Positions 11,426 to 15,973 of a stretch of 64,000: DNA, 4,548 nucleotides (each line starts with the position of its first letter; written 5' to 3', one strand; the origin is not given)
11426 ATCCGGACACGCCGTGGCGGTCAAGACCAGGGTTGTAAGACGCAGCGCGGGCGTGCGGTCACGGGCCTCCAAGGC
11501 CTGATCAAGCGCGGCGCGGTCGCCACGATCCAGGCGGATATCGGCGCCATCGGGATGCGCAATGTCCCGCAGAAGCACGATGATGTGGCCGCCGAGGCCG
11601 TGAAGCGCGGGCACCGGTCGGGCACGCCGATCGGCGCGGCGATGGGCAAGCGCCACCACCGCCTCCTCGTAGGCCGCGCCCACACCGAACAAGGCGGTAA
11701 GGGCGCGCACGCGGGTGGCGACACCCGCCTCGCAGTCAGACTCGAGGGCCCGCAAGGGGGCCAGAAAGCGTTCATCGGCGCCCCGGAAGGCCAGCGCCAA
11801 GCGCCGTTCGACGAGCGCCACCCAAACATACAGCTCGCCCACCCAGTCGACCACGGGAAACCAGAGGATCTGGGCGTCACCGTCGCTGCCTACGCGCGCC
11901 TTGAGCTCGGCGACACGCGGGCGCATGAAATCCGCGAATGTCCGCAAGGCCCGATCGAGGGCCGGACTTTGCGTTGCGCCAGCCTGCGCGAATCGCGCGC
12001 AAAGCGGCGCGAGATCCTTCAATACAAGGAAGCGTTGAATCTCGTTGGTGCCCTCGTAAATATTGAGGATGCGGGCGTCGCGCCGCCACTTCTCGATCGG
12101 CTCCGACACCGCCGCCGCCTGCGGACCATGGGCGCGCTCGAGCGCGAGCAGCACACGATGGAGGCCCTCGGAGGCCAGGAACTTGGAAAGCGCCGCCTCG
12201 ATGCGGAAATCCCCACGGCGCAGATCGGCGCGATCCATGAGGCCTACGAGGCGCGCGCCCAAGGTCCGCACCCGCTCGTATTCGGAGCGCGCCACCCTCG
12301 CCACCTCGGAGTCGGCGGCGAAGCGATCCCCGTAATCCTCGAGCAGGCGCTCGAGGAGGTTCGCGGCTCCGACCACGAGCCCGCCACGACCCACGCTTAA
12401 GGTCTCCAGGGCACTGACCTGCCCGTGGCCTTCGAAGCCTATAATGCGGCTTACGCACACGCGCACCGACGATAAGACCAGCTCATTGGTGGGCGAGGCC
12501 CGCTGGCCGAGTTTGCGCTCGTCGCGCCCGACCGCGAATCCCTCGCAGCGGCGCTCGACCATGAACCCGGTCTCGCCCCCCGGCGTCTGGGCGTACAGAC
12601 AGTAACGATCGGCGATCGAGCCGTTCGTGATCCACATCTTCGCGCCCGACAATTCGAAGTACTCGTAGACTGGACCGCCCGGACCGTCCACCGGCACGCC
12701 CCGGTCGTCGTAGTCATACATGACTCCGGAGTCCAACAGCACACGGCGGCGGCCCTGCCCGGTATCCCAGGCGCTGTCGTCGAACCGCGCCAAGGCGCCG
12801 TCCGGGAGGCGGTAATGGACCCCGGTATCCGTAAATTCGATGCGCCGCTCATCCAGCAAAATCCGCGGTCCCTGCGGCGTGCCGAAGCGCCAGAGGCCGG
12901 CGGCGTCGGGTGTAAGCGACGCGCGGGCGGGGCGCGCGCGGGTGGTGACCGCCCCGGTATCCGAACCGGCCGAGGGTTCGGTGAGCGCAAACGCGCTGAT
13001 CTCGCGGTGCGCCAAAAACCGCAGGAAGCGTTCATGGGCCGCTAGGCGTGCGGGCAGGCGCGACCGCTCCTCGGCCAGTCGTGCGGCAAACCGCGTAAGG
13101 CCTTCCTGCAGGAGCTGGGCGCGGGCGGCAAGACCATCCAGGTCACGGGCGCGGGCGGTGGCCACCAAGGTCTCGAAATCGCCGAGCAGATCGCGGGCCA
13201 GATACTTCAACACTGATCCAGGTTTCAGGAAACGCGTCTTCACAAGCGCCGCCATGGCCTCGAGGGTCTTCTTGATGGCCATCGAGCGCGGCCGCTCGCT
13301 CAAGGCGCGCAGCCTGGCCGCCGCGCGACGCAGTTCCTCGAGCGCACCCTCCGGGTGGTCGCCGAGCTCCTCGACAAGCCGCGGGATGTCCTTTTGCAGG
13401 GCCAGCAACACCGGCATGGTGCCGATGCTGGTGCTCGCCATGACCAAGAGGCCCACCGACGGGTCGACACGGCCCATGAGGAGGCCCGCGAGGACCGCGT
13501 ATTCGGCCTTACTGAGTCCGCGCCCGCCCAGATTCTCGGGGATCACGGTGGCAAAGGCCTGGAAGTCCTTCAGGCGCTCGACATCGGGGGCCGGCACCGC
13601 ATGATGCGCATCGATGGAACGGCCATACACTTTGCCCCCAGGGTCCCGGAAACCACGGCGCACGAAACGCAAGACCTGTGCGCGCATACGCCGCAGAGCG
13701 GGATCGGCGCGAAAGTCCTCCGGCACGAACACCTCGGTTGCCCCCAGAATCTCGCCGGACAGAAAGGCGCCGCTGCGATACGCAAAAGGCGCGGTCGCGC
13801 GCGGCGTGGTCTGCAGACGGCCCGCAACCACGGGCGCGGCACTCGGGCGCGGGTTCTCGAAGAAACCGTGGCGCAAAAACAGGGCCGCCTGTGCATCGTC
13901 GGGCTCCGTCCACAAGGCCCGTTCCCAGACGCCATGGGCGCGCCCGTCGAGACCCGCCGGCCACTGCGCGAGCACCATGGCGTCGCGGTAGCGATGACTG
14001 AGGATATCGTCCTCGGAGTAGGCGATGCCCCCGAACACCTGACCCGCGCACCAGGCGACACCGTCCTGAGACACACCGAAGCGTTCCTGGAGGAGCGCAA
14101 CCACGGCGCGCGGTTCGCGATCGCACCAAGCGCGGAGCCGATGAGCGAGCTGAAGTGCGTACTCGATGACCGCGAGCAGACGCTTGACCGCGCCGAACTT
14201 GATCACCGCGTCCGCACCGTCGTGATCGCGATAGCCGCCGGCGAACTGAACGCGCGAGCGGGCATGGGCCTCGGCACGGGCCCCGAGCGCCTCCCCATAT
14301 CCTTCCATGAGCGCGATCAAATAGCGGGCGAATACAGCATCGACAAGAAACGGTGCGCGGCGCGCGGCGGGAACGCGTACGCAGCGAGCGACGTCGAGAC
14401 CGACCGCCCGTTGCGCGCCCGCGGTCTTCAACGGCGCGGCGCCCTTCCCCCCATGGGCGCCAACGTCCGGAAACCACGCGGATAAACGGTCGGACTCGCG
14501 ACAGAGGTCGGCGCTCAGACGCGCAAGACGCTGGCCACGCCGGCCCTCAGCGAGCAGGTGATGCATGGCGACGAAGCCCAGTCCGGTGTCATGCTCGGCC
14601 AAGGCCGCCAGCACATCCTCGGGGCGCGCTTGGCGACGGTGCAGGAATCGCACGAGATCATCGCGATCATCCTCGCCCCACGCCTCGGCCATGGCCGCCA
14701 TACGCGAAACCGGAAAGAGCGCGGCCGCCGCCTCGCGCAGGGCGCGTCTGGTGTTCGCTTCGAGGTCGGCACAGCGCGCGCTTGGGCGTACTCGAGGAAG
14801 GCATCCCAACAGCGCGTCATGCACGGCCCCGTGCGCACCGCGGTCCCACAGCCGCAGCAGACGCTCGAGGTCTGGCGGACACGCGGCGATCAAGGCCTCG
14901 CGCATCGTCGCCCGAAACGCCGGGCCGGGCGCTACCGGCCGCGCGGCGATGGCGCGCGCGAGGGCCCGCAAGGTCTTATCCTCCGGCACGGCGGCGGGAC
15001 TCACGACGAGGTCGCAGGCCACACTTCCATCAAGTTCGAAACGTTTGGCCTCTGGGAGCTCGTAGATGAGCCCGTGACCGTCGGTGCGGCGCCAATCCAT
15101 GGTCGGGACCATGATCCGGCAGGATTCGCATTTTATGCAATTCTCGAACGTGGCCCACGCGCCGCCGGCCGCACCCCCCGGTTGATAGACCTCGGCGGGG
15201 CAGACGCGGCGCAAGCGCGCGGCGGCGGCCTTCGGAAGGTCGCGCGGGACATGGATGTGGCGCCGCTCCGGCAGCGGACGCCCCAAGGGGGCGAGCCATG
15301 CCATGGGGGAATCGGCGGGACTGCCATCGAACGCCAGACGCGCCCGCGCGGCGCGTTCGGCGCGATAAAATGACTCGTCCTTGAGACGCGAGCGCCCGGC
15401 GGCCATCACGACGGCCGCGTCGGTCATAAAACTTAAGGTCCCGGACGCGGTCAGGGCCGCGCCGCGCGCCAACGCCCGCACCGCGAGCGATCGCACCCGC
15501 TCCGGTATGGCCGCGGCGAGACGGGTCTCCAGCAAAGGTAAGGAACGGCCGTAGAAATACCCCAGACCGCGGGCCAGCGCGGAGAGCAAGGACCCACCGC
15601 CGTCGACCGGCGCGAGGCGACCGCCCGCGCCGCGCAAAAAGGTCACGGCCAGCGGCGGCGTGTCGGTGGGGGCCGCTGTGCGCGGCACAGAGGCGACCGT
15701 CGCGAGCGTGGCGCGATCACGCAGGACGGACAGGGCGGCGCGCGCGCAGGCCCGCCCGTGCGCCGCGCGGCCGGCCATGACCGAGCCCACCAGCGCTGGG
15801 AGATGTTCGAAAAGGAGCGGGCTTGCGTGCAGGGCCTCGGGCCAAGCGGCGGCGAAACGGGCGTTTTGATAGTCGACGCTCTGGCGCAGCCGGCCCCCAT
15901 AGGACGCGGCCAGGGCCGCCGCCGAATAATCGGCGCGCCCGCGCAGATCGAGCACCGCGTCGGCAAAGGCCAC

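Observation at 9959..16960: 2333-aa single polypeptide fusing ETF-quinone oxidoreductase (FixC/FixX-like), two ACAD modules and EtfB/EtfA modules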

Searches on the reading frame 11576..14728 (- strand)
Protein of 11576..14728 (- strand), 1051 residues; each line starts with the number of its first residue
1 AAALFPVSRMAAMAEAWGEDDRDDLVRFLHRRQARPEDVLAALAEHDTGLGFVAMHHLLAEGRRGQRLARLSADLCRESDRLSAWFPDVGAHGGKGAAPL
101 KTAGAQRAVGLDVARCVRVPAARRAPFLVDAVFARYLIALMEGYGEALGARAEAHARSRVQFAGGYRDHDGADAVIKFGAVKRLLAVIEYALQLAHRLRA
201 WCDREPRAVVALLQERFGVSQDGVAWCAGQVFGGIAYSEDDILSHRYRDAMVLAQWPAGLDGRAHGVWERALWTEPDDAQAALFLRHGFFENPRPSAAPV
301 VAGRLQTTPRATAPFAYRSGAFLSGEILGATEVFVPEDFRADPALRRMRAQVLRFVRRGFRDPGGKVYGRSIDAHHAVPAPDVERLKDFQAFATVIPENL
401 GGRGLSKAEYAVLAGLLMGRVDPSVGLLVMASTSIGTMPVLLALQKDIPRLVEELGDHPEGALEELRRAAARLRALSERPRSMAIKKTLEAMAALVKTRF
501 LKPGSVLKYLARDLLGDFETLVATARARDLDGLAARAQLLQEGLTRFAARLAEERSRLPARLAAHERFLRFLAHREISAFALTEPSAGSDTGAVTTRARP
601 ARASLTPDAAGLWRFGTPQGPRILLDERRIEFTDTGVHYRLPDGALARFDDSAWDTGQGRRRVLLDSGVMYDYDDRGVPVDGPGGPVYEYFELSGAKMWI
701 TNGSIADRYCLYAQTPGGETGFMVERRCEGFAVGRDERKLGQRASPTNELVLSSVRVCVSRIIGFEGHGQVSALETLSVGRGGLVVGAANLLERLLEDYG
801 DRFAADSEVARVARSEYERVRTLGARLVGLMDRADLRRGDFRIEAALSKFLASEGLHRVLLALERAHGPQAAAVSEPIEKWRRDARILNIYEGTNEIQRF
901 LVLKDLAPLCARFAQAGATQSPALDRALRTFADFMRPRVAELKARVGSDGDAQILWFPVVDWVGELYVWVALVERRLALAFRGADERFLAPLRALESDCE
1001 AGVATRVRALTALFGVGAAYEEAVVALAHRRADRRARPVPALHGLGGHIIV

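Call 69: predict_structure(alignment_id=A3)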
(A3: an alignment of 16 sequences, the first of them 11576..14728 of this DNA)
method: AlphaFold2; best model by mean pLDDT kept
length: 1051 residues; sequences in the alignment: 16
mean_pLDDT: 83.7   pTM: 0.86
mean pLDDT of the five models: 83.7, 82.7, 81.6, 81.1, 79.6
residues with pLDDT >= 90: 482; 70-90: 418; 50-70: 94; < 50: 57
segments of 3 or more residues with pLDDT < 50: 92-105, 174-176, 236-240, 584-593, 738-745, 1036-1051
pLDDT, mean of each block of 10 residues (from residue 1): 87 85 92 84 92 93 90 81 75 40 49 74 78 95 91 75 65 60 91 91 90 87 86 56 75 77 64 75 86 67 64 83 91 89 92 93 81 80 94 94 93 94 90 89 91 83 93 93 94 92 85 92 92 94 92 92 96 92 50 71 93 91 95 92 92 80 92 93 92 77 86 88 91 65 58 92 90 82 93 90 85 92 95 85 93 91 76 67 80 82 86 77 94 90 76 89 95 94 88 91 91 92 89 51 34 33
secondary structure, 60 per line:
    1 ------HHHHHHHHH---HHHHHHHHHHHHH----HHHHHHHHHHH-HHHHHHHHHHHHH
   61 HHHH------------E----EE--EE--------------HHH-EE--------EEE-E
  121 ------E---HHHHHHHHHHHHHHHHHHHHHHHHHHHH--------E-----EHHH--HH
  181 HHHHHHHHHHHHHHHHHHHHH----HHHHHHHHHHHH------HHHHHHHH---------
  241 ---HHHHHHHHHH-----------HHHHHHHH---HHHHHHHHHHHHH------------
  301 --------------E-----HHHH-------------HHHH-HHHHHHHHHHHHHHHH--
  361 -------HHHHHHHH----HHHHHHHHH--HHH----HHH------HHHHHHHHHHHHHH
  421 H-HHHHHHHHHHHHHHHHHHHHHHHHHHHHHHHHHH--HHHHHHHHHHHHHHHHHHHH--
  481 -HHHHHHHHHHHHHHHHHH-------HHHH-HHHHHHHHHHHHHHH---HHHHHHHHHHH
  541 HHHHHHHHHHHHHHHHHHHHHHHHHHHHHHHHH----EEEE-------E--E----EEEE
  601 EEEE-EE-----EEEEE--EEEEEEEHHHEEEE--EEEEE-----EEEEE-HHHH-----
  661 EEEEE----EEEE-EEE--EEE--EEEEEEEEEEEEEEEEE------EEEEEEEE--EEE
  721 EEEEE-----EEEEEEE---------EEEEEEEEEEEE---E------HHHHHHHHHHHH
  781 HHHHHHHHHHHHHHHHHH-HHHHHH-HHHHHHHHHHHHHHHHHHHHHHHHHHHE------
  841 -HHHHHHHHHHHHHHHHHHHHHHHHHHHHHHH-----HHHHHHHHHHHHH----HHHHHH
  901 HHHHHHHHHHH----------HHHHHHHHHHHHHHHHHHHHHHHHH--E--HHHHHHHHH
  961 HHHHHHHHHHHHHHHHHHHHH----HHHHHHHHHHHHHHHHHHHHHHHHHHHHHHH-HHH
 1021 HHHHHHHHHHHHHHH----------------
elements in order (helices of 4 or more, strands of 3 or more residues): H7-15 H19-31 H36-46 H48-64 E116-118 H131-158 H179-201 H206-217 H224-231 H244-253 H265-272 H276-288 H321-324 H338-341 H343-358 H368-375 H380-388 H407-421 H423-456 H459-478 H482-499 H507-510 H512-526 H530-573 E578-581 E597-604 E613-617 E620-626 E630-633 E636-640 E646-650 H652-655 E661-665 E670-673 E675-677 E680-682 E685-701 E708-715 E718-725 E731-737 E747-758 H769-798 H800-805 H807-833 H842-872 H878-890 H895-911 H922-946 H952-981 H986-1016 H1018-1035

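Call 72: fold_search(model_id=the predicted structure, library=pdb)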
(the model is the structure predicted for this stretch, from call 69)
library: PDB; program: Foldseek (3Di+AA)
matches with E <= 10: 432; with E <= 0.001: 282
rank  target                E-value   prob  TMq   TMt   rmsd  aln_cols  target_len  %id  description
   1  2uxw                  2.9e-15  1.00  0.40  0.71   7.8       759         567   19  Crystal structure of human very long chain acyl-CoA dehydrogenase (ACADVL) (released 2007-05-01)
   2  7s7g                  3.6e-15  1.00  0.41  0.73   7.4       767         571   19  Crystal Structure Analysis of Human VLCAD (released 2022-09-28)
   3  3owa_D                4.8e-15  1.00  0.41  0.71   8.8       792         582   17  Crystal Structure of Acyl-CoA Dehydrogenase complexed with FAD from Bacillus anthracis (released 2010-10-13)
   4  3owa_C                5.6e-15  1.00  0.39  0.66   9.8       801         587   17  Crystal Structure of Acyl-CoA Dehydrogenase complexed with FAD from Bacillus anthracis (released 2010-10-13)
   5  8ca1_A                8.4e-15  1.00  0.40  0.69   8.0       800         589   19  Cryo-EM structure of the ACADVL dimer from Mus musculus. (released 2023-12-20)
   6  3owa_A                9.5e-15  1.00  0.37  0.63  10.5       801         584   17  Crystal Structure of Acyl-CoA Dehydrogenase complexed with FAD from Bacillus anthracis (released 2010-10-13)
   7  3b96                  1.5e-14  1.00  0.41  0.75   6.4       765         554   19  Structural Basis for Substrate Fatty-Acyl Chain Specificity: Crystal Structure of Human Very-Long-Chain Acyl-CoA Dehydro (released 2008-02-12)
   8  3owa_B                2.4e-14  1.00  0.38  0.67   9.9       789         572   17  Crystal Structure of Acyl-CoA Dehydrogenase complexed with FAD from Bacillus anthracis (released 2010-10-13)
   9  2z1q_A                1.4e-13  1.00  0.39  0.72   9.0       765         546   20  Crystal structure of acyl CoA dehydrogenase (released 2008-05-13)
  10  8phf_A                1.5e-13  1.00  0.41  0.75   8.4       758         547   19  Cryo-EM structure of human ACAD9-S191A (released 2024-01-24)
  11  2z1q_B                2.4e-13  1.00  0.39  0.72   8.7       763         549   19  Crystal structure of acyl CoA dehydrogenase (released 2008-05-13)
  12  8phe_A                2.7e-13  1.00  0.41  0.76   8.3       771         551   19  ACAD9-WT in complex with ECSIT-CTER (released 2024-01-24)
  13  5ol2_C                6.9e-11  1.00  0.29  0.77   6.0       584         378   18  The electron transferring flavoprotein/butyryl-CoA dehydrogenase complex from Clostridium difficile (released 2017-11-29)
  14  9w61_B                9.1e-11  1.00  0.29  0.74   9.9       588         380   18  Butyryl CoA dehydrogenase with FAD (released 2025-11-26)
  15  1ukw_A                1.2e-10  1.00  0.30  0.79   8.2       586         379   19  Crystal structure of medium-chain acyl-CoA dehydrogenase from Thermus thermophilus HB8 (released 2004-11-09)
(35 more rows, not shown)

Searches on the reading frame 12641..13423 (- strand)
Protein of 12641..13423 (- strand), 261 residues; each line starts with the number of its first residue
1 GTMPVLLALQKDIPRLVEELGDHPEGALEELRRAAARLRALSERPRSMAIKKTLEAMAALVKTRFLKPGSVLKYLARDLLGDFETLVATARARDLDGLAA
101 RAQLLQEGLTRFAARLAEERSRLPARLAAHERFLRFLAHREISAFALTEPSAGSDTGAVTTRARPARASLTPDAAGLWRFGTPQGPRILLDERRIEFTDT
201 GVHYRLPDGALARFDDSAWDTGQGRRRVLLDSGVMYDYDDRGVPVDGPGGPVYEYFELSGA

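Call 19: search_protein_families(library=pfam, proteins=[window:12641-13423:-], max_evalue=10)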
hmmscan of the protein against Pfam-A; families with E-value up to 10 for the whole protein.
window:12641-13423:- (261 aa): 2 families
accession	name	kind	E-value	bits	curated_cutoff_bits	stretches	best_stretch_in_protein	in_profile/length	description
PF02770.24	Acyl-CoA_dh_M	-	0.012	16.2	33.3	1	144-164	1-21/97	Acyl-CoA dehydrogenase, middle domain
PF13814.12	Replic_Relax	-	0.072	13.6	25.3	1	113-180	85-148/191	Replication-relaxation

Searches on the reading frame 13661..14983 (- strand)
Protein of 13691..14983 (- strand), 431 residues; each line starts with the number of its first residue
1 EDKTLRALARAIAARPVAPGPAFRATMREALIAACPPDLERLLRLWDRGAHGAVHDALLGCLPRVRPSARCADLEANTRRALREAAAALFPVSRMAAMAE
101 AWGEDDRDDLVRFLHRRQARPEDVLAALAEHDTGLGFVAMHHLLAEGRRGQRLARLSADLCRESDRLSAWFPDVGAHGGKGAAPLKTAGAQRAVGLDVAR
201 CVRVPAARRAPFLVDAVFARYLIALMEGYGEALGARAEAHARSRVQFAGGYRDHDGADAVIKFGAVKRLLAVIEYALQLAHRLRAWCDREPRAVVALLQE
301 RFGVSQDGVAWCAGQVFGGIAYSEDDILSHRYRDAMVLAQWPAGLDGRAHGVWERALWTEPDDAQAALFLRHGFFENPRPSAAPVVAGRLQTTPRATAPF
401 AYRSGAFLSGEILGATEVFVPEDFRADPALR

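Call 19: search_protein_families(library=pfam, proteins=[window:13661-14863:-], max_evalue=10)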
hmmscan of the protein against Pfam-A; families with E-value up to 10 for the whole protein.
window:13661-14863:- (401 aa): 0 families

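Call 71: search_protein_representatives(protein=window:13691-14983:-)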
Query: 431 residues. Proteins with E-value up to 0.001 (for the whole library): 57; up to 1e-10: 38; up to 1e-30: 5. The best 57 are listed.
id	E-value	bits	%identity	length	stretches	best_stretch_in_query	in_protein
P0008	5.2e-119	414.5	55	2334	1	4-431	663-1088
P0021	1.2e-77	278.2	48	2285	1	14-431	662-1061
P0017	1.3e-69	251.7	45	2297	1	2-431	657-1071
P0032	1.0e-43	166.4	39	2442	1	4-431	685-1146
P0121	1.6e-38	149.3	37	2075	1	7-431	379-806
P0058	1.0e-27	113.7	35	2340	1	5-431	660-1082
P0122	1.2e-25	106.9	45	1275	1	184-357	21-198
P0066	1.4e-18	83.6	44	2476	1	219-339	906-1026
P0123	1.5e-17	80.2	48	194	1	222-338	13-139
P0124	4.0e-17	78.8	45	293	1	194-339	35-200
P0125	2.1e-16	76.4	41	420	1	217-376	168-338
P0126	2.9e-16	76.0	42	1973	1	222-339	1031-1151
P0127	3.2e-15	72.5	41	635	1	195-336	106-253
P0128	4.7e-15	72.0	49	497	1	222-342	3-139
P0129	8.9e-15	71.1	48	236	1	221-337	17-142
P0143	2.2e-12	63.1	43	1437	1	223-337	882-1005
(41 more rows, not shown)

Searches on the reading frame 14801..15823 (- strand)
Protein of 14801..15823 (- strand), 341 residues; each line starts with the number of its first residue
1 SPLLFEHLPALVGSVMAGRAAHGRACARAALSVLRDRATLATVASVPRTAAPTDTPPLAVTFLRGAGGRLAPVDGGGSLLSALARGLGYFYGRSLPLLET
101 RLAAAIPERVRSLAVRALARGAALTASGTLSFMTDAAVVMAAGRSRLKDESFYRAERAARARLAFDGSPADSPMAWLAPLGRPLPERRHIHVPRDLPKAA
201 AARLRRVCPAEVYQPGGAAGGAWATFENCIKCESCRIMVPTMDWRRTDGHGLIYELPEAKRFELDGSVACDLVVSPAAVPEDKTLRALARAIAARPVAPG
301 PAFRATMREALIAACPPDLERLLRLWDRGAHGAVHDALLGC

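Call 19: search_protein_families(library=pfam, proteins=[window:14801-15823:-], max_evalue=10)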
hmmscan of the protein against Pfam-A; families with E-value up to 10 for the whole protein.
window:14801-15823:- (341 aa): 2 families
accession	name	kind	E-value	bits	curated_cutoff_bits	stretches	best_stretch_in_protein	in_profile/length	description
PF05187.19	Fer4_ETF_QO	-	0.016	15.8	24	1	203-244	45-92/104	Electron transfer flavoprotein-ubiquinone oxidoreductase, 4Fe-4S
PF13370.11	Fer4_13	-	0.4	11.9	24.5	1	227-242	4-19/58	4Fe-4S single cluster domain of Ferredoxin I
